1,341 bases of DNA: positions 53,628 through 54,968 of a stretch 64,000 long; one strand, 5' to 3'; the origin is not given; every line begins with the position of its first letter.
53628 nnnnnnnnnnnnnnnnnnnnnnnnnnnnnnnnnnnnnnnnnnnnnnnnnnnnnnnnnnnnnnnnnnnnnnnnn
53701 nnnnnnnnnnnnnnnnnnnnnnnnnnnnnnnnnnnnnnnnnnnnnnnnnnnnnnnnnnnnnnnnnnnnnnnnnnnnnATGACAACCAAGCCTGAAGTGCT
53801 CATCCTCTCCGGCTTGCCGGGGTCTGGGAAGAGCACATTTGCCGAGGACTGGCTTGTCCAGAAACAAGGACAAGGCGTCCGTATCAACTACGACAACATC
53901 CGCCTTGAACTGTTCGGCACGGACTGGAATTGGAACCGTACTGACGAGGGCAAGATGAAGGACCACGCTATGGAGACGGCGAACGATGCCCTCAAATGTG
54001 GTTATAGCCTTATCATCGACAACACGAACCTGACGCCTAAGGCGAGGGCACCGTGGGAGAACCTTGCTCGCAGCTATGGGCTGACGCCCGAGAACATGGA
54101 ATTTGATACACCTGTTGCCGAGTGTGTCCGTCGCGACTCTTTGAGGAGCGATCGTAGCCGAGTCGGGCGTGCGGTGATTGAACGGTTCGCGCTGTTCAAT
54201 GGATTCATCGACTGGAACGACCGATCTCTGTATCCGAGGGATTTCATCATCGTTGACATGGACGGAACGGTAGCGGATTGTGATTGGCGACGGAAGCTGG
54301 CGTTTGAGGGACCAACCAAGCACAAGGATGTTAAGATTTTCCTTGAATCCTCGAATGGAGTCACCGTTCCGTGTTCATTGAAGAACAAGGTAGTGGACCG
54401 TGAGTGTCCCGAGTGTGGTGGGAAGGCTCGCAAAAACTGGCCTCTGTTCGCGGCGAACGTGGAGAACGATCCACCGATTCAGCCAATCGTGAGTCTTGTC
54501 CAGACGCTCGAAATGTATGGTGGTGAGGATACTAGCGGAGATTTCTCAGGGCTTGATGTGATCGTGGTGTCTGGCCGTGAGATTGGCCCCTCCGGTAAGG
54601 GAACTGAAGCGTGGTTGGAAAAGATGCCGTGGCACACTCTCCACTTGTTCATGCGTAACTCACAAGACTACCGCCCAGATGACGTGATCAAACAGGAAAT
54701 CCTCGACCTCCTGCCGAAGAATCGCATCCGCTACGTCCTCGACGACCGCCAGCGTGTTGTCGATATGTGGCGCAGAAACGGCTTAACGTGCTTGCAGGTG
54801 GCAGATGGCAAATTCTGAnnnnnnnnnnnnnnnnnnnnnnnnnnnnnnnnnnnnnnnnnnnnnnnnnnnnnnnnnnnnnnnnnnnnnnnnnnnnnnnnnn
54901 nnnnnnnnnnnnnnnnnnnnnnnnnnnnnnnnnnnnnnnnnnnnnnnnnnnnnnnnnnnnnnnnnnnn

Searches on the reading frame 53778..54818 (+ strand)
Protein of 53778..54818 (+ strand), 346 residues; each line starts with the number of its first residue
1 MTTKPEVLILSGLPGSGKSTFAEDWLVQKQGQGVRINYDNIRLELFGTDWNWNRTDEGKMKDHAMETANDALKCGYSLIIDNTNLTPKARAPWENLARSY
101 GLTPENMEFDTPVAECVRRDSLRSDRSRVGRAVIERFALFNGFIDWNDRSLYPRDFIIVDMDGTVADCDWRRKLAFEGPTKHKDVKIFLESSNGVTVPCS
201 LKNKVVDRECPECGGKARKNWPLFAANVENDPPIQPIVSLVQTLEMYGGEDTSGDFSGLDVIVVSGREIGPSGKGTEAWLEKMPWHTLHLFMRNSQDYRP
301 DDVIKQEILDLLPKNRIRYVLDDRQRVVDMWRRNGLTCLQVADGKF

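Call 37: search_protein_families(library=pfam, proteins=[window:53778-54818:+], max_evalue=0.01)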
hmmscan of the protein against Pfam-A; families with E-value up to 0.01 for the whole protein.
window:53778-54818:+ (346 aa): 5 families
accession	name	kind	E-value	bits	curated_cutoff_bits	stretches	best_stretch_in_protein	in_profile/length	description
PF25109.1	HAD_PNKP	-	6.9e-28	98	27.6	1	226-346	24-143/143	Polynucleotide kinase PNKP phosphatase domain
PF13671.12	AAA_33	-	6.6e-23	82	27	1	7-137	1-136/143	AAA domain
PF08433.16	KTI12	-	1.2e-07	31.9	22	1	8-136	4-132/271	Chromatin associated protein KTI12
PF06414.18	Zeta_toxin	-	0.00052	19.9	22.3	1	3-42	14-55/199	Zeta toxin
PF13238.12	AAA_18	-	0.005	17.7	29.4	0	9-72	2-63/128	AAA domain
